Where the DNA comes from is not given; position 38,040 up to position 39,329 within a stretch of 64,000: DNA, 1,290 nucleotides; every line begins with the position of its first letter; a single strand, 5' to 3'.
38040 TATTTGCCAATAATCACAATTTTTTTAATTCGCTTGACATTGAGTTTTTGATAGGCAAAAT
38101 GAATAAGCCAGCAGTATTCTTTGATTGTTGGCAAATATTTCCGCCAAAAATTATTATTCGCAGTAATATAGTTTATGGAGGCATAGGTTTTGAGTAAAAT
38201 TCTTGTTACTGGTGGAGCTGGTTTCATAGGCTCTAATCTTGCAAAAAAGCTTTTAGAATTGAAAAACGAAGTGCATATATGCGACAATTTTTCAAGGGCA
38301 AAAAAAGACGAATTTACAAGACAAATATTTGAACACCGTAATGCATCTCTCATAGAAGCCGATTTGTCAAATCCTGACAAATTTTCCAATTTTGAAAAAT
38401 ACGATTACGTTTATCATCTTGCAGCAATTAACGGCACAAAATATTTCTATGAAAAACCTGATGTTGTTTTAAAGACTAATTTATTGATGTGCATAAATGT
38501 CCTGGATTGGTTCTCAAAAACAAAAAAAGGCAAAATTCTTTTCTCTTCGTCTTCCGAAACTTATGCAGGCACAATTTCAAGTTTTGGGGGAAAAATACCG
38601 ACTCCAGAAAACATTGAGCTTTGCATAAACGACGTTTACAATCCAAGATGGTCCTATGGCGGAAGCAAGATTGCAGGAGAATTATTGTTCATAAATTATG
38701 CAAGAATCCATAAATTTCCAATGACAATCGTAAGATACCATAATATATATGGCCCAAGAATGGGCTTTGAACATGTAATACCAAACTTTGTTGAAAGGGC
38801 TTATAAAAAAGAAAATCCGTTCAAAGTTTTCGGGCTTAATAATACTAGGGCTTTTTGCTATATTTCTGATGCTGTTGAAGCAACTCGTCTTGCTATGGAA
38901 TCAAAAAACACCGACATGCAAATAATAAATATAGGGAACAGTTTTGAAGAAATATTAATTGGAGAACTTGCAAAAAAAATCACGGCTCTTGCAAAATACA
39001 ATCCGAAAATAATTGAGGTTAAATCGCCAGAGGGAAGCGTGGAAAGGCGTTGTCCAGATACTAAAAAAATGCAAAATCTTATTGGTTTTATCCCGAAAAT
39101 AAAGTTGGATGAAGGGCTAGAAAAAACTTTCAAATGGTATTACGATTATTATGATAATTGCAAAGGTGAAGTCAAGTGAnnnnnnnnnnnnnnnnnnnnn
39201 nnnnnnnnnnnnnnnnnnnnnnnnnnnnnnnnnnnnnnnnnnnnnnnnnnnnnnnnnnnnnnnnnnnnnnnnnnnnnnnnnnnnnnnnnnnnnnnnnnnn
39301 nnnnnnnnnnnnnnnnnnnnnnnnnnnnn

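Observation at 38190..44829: GDP-heptose operon next to a colitose-type 3,6-dideoxy module: possible GDP-3,6-dideoxyheptose (or colitose) in an archaeal glycan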

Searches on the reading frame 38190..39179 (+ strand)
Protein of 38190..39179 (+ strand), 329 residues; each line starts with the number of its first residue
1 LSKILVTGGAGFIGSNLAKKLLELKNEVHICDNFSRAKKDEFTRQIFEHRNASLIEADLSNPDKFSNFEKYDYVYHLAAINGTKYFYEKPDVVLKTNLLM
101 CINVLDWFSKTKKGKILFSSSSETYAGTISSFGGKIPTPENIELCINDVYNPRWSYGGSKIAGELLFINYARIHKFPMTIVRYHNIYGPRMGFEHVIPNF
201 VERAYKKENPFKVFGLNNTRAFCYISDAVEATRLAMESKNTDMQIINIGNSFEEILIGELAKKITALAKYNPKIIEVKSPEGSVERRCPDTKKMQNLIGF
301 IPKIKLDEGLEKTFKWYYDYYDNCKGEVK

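Call 3: search_protein_families(library=ncbifam, proteins=[window:38190-39179:+], max_evalue=0.00001)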
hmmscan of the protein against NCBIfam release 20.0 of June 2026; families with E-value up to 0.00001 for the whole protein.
window:38190-39179:+ (329 aa): 24 families
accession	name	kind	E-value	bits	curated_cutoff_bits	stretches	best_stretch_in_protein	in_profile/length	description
TIGR04180.1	EDH_00030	hypoth_equivalog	6.9e-38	130.4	475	1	4-304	1-296/297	NAD-dependent 4,6-dehydratase LegB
TIGR01181.1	dTDP_gluc_dehyt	equivalog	7.5e-37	127.1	365.1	1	3-320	1-314/321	dTDP-glucose 4,6-dehydratase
TIGR01179.1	galE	equivalog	7.1e-30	104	262.3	1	3-317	1-325/332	UDP-glucose 4-epimerase GalE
TIGR02197.1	heptose_epim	equivalog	2.5e-24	86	274.6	1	4-317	1-313/316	ADP-glyceromanno-heptose 6-epimerase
NF008872.0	PRK11908.1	equivalog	7.8e-24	84.3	294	1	1-323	1-341/349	bifunctional UDP-4-keto-pentose/UDP-xylose synthase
NF047922.1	GDPFucSynFcl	equivalog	4.6e-21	75.6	500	1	3-320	4-304/308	GDP-L-fucose synthase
NF011728.1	PRK15181.1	equivalog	2.4e-19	69.6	760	1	3-321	17-341/348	Vi polysaccharide biosynthesis UDP-N-acetylglucosaminuronic acid C-4 epimerase TviC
NF005998.1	PRK08125.1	equivalog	2.4e-17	62.6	777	1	2-316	316-648/649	bifunctional UDP-4-amino-4-deoxy-L-arabinose formyltransferase/UDP-glucuronic acid oxidase ArnA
NF007490.0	PRK10084.1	subfamily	3.5e-17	62.4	649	1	3-324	2-341/361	dTDP-glucose 4,6-dehydratase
NF043036.1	ErythonDh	equivalog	9.1e-16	57.9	325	1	3-172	2-165/321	D-erythronate dehydrogenase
NF007582.0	PRK10217.1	equivalog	3.3e-15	56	698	1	1-318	1-332/355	dTDP-glucose 4,6-dehydratase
TIGR02622.1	CDP_4_6_dhtase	equivalog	1.6e-11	44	278.45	1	3-323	6-336/352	CDP-glucose 4,6-dehydratase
NF047837.1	UDPAcbARedWbcJ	equivalog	8.5e-11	41.3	500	0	155-275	102-222/372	UDP-2-acetamido-2,6-beta-L-arabino-hexul-4-ose reductase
TIGR03589.1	PseB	equivalog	6.4e-10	38.5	407.75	0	3-107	6-111/324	UDP-N-acetylglucosamine 4,6-dehydratase (inverting)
NF007956.0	PRK10675.1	subfamily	3.5e-09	36.3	394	1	3-188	2-182/338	UDP-glucose 4-epimerase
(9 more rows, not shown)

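Call 4: search_protein_families(library=pfam, proteins=[window:38190-39179:+], max_evalue=0.00001)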
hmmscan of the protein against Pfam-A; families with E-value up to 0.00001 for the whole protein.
window:38190-39179:+ (329 aa): 5 families
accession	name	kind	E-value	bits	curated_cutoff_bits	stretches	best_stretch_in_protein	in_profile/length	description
PF01370.27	Epimerase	-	6.8e-48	163.6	20.9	1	4-249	1-240/240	NAD dependent epimerase/dehydratase family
PF16363.11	GDP_Man_Dehyd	-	1.4e-42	146.8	27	1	5-313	1-332/332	GDP-mannose 4,6 dehydratase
PF02719.21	Polysacc_synt_2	-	3.4e-15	56.4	20.2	1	151-273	133-252/293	Polysaccharide biosynthesis protein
PF07993.18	NAD_binding_4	-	7.5e-12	45.4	20.1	1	6-189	1-211/258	Male sterility protein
PF01073.25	3Beta_HSD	-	6.3e-11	42.3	22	1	5-237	1-230/280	3-beta hydroxysteroid dehydrogenase/isomerase family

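Call 11: search_solved_structures(query=window:38190-39179:+, max_evalue=1e-15, show_alignments=3)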
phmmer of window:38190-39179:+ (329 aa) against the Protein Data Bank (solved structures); distinct sequences matched with E-value up to 1e-15: 44.
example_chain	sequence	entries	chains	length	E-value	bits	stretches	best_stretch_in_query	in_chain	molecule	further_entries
4lk3_A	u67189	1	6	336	7.8e-34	120.4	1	3-317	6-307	UDP-glucuronic acid decarboxylase 1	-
2b69_A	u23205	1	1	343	1.1e-33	119.9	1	3-317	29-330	UDP-glucuronate decarboxylase 1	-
4gll_A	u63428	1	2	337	1.3e-33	119.6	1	3-317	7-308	UDP-glucuronic acid decarboxylase 1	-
4m55_A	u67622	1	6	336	1.4e-33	119.5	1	3-317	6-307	UDP-glucuronic acid decarboxylase 1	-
8vr2_A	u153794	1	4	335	9.3e-33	116.9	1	3-317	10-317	NAD-dependent epimerase/dehydratase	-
4zrm_A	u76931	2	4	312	1.1e-31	113.3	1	3-317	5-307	UDP-glucose 4-epimerase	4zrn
3icp_A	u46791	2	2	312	3.9e-31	111.5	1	3-313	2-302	NAD-dependent epimerase/dehydratase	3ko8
2pzj_A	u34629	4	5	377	1.7e-27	99.6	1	3-317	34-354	Putative nucleotide sugar epimerase/ dehydratase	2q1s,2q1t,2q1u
3aw9_A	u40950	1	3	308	2.3e-27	99.1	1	3-313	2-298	NAD-dependent epimerase/dehydratase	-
6zl6_A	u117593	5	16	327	2.2e-26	95.9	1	3-321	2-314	Epimerase domain-containing protein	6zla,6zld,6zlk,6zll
6zlj_A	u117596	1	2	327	7.5e-26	94.2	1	3-321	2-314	Epimerase domain-containing protein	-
6bwl_A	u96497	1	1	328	8e-25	90.8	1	3-320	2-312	Pal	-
6pmh_A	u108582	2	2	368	1e-24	90.4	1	4-322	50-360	UDP-glucose 4-epimerase related protein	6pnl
3ehe_A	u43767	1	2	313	1.4e-24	90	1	1-264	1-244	UDP-glucose 4-epimerase (GalE-1)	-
5u4q_A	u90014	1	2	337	7.7e-24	87.6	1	3-322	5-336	dTDP-glucose 4,6-dehydratase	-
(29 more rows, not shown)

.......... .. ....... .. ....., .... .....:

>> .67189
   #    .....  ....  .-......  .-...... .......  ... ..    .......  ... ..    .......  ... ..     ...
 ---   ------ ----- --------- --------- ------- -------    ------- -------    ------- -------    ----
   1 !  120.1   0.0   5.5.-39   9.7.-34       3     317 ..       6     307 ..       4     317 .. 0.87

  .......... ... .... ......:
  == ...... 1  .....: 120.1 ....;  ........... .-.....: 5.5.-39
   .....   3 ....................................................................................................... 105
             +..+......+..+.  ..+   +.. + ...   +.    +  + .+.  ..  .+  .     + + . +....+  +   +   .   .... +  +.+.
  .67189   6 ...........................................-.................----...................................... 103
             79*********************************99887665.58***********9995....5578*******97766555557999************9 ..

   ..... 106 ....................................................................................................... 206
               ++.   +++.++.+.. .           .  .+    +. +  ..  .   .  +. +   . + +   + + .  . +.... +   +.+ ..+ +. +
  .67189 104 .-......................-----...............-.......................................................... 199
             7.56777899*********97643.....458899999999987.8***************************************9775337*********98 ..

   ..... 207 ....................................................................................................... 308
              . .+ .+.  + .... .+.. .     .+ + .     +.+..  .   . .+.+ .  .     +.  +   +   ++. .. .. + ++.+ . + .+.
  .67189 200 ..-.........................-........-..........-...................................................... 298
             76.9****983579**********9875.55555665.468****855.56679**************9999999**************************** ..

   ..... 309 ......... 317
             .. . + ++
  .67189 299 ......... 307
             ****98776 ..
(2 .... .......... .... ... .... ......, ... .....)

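Call 31: find_homologous_proteins(query=window:38190-39179:+, max_evalue=1e-20)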
Query window:38190-39179:+ (329 aa): 6216 proteins with E <= 1e-20 among 8000 candidates; the best 120 are listed.
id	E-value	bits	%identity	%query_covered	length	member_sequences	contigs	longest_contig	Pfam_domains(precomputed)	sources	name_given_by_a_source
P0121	1.2e-209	713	93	100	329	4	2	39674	PF04321.24,PF16363.12,PF02719.22,PF01073.26,PF07993.19,PF01370.28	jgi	jgi:nucleoside-diphosphate-sugar epimerase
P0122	2.2e-145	502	68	95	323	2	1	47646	PF16363.12,PF02719.22,PF07993.19,PF01370.28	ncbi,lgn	-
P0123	6.3e-144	497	66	99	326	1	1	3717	PF16363.12,PF02719.22,PF01073.26,PF07993.19,PF00106.32,PF01370.28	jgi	-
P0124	5.2e-138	478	66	95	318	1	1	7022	PF04321.24,PF16363.12,PF02719.22,PF07993.19,PF01370.28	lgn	-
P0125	5.2e-136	471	62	99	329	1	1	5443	PF04321.24,PF16363.12,PF02719.22,PF07993.19,PF00106.32,PF01370.28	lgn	-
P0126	7.3e-125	434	59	98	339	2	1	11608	PF08659.17,PF04321.24,PF16363.12,PF02719.22,PF01073.26,PF07993.19,PF00106.32,PF01370.28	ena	-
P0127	1.0e-123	431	62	96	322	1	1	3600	PF04321.24,PF16363.12,PF02719.22,PF01073.26,PF07993.19,PF00106.32,PF01370.28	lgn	-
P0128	6.8e-123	428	60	96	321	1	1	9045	PF08659.17,PF04321.24,PF16363.12,PF02719.22,PF01073.26,PF07993.19,PF13460.13,PF00106.32,PF01370.28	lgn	-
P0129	1.4e-121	424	58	96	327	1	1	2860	PF04321.24,PF16363.12,PF02719.22,PF01073.26,PF07993.19,PF13460.13,PF00106.32,PF01370.28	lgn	-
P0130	1.7e-121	423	58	98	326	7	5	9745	PF04321.24,PF16363.12,PF02719.22,PF01073.26,PF07993.19,PF13460.13,PF00106.32,PF01370.28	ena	-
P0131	4.6e-121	422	60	96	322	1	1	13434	PF04321.24,PF16363.12,PF02719.22,PF01073.26,PF07993.19,PF13460.13,PF00106.32,PF01370.28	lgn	-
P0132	9.1e-120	418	58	96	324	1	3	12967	PF08659.17,PF04321.24,PF16363.12,PF02719.22,PF01073.26,PF07993.19,PF00106.32,PF01370.28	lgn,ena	-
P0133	2.4e-119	416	55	96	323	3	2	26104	PF04321.24,PF16363.12,PF02719.22,PF01073.26,PF07993.19,PF00106.32,PF01370.28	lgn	-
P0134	4.1e-119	416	57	98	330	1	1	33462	PF08659.17,PF04321.24,PF16363.12,PF02719.22,PF01073.26,PF07993.19,PF13460.13,PF01370.28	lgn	-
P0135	1.0e-118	414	60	95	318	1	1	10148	PF04321.24,PF16363.12,PF02719.22,PF01073.26,PF07993.19,PF01370.28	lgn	-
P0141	8.1e-117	408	55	98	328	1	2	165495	PF08659.17,PF04321.24,PF16363.12,PF02719.22,PF05368.20,PF01073.26,PF07993.19,PF13460.13,PF00106.32,PF01370.28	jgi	jgi:nucleoside-diphosphate-sugar epimerase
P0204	3.8e-110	386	54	96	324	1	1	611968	PF08659.17,PF04321.24,PF16363.12,PF02719.22,PF01073.26,PF07993.19,PF00106.32,PF01370.28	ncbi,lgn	-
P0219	5.4e-109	382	55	96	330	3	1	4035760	PF16363.12,PF02719.22,PF01073.26,PF07993.19,PF01370.28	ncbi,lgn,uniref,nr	ncbi:NAD-dependent epimerase/dehydratase family protein [Halocella sp. SP3-1]|uniref:NAD-dependent e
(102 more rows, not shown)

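Call 32: find_encoding_contigs(protein=P0219, flank=7000, max_places=1)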
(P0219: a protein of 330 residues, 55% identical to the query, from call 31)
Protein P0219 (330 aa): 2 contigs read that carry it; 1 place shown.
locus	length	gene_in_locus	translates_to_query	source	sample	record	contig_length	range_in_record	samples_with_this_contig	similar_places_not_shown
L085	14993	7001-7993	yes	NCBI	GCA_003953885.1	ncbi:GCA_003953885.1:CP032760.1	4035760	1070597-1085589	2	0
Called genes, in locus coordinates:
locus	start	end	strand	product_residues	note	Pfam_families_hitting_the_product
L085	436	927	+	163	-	PF22674:C2185-like_N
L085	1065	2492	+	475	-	-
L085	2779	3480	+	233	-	PF02348:CTP_transf_3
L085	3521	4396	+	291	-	PF13489:Methyltransf_23, PF08241:Methyltransf_11 (weak), PF08242:Methyltransf_12 (weak)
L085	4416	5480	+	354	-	PF03102:NeuB, PF08666:SAF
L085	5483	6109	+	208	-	PF17836:PglD_N, PF22674:C2185-like_N (weak), PF25087:GMPPB_C, PF00132:Hexapep (weak)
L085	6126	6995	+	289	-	PF01261:AP_endonuc_2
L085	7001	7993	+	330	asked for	PF01073:3Beta_HSD, PF01370:Epimerase, PF07993:NAD_binding_4, PF16363:GDP_Man_Dehyd, PF02719:Polysacc_synt_2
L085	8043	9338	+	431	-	PF01210:NAD_Gly3P_dh_N (faint), PF03446:NAD_binding_2, PF03721:UDPG_MGDP_dh_N, PF00984:UDPG_MGDP_dh, PF03720:UDPG_MGDP_dh_C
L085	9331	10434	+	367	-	PF01041:DegT_DnrJ_EryC1, PF00155:Aminotran_1_2, PF00266:Aminotran_5 (weak), PF01212:Beta_elim_lyase (weak)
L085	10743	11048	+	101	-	PF01610:DDE_Tnp_ISL3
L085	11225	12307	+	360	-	PF01408:GFO_IDH_MocA, PF02894:GFO_IDH_MocA_C, PF22725:GFO_IDH_MocA_C3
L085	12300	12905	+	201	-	PF25087:GMPPB_C (faint), PF14602:Hexapep_2 (faint), PF25084:LbH_EIF2B, PF00132:Hexapep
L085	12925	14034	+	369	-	PF00266:Aminotran_5 (faint), PF01041:DegT_DnrJ_EryC1, PF01212:Beta_elim_lyase (weak)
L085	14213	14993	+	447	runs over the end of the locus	PF13439:Glyco_transf_4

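Call 33: find_encoding_contigs(protein=P0204, flank=7000, max_places=1)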
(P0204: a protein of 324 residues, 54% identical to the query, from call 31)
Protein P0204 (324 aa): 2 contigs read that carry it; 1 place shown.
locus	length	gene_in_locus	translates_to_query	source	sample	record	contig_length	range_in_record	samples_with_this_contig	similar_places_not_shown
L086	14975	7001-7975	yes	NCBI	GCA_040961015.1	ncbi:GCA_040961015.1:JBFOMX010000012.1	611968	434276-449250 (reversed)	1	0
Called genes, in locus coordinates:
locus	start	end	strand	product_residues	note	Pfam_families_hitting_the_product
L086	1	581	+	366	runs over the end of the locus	PF03102:NeuB, PF08666:SAF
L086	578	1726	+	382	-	PF02350:Epimerase_2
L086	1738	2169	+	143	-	PF14602:Hexapep_2 (faint), PF00132:Hexapep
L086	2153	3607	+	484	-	PF00571:CBS (weak), PF01041:DegT_DnrJ_EryC1, PF00266:Aminotran_5 (weak), PF01053:Cys_Met_Meta_PP, PF01212:Beta_elim_lyase (faint)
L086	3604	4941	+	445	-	-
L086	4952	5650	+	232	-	PF05575:V_cholerae_RfbT, PF05050:Methyltransf_21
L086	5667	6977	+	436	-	PF03446:NAD_binding_2 (faint), PF03721:UDPG_MGDP_dh_N, PF00984:UDPG_MGDP_dh, PF03720:UDPG_MGDP_dh_C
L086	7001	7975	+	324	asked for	PF00106:adh_short (weak), PF01073:3Beta_HSD, PF01370:Epimerase, PF02719:Polysacc_synt_2 (weak), PF04321:RmlD_sub_bind (weak), PF07993:NAD_binding_4 (weak), PF16363:GDP_Man_Dehyd, PF02719:Polysacc_synt_2 (weak), +1 more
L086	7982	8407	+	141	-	-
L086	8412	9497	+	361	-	PF00266:Aminotran_5 (weak), PF01041:DegT_DnrJ_EryC1, PF00155:Aminotran_1_2 (weak)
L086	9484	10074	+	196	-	PF08241:Methyltransf_11 (weak), PF13649:Methyltransf_25 (faint)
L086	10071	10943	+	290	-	PF02475:TRM5-TYW2_MTfase (faint), PF05050:Methyltransf_21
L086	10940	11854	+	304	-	PF00535:Glycos_transf_2, PF10111:Glyco_tranf_2_2, PF13641:Glyco_tranf_2_3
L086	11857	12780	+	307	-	PF01073:3Beta_HSD, PF01370:Epimerase, PF02719:Polysacc_synt_2, PF04321:RmlD_sub_bind, PF07993:NAD_binding_4 (faint), PF16363:GDP_Man_Dehyd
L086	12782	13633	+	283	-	-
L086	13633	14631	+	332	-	PF00535:Glycos_transf_2, PF13641:Glyco_tranf_2_3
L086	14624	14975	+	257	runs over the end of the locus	PF13489:Methyltransf_23, PF01209:Ubie_methyltran, PF02353:CMAS, PF05175:MTS, PF06325:PrmA, PF08003:Methyltransf_9, PF13847:Methyltransf_31, PF08241:Methyltransf_11, +3 more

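Call 34: find_encoding_contigs(protein=P0141, flank=7000, max_places=1)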
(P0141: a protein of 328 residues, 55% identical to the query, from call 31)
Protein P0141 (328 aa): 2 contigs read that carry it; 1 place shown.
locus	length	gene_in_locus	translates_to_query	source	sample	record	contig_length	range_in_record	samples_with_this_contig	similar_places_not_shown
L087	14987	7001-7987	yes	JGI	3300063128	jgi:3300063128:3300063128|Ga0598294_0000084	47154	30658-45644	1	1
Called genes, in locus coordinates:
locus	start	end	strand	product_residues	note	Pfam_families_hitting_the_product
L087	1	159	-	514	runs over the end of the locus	PF01663:Phosphodiest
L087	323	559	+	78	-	-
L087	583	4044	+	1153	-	PF01663:Phosphodiest, PF00224:PK, PF14306:PUA_2, PF01747:ATP-sulfurylase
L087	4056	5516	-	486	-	PF01943:Polysacc_synt, PF13440:Polysacc_synt_3, PF03023:MurJ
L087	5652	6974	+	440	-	PF01210:NAD_Gly3P_dh_N (faint), PF03446:NAD_binding_2 (weak), PF03721:UDPG_MGDP_dh_N, PF00984:UDPG_MGDP_dh, PF03720:UDPG_MGDP_dh_C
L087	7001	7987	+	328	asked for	PF01073:3Beta_HSD, PF01370:Epimerase, PF02719:Polysacc_synt_2 (weak), PF04321:RmlD_sub_bind, PF07993:NAD_binding_4, PF08659:KR (weak), PF16363:GDP_Man_Dehyd, PF02719:Polysacc_synt_2 (weak), +3 more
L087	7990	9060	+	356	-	PF04055:Radical_SAM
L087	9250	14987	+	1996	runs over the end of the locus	PF13385:Laminin_G_3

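Call 52: find_related_loci(query=A3, collection=metagenome_contigs, flank=6000)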
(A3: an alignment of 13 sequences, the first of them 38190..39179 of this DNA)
Query A3 (329 aa) in metagenome_contigs; peptide patterns used: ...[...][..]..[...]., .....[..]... (x = any residue, [..] = any of these).
600 stretches matched a pattern (row limit reached: there are more); 597 encode a relative of the query (tblastn E <= 1e-3); the best 80 are kept; 80 distinct loci.
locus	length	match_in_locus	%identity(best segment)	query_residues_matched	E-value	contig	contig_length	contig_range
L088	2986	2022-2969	55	1-317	4e-130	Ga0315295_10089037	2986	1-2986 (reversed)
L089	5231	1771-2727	57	1-319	4e-119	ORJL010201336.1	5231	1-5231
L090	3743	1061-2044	55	1-326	2e-120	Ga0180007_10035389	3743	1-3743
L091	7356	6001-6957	56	1-317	3e-118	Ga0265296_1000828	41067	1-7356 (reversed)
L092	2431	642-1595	56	3-319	8e-124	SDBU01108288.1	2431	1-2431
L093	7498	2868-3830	58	1-321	2e-117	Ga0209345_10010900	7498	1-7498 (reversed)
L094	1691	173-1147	57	1-325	2e-125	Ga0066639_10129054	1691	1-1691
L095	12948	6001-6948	55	3-317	1e-116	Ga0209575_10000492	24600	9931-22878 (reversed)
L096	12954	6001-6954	53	1-317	4e-116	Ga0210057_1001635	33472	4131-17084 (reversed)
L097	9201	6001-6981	54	4-325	6e-116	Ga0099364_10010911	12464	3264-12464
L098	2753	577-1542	55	1-323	8e-119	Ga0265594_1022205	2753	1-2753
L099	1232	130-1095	54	1-320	7e-124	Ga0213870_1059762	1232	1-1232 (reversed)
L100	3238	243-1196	53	1-317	2e-116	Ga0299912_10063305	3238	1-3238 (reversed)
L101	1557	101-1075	56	1-322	1e-121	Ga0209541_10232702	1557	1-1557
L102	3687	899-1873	53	1-321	1e-114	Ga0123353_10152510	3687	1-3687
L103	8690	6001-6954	50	1-317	7e-113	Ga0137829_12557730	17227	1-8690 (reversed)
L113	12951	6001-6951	51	1-316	1e-109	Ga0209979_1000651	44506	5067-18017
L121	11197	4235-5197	52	5-323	6e-108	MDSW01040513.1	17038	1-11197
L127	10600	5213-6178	52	1-321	1e-105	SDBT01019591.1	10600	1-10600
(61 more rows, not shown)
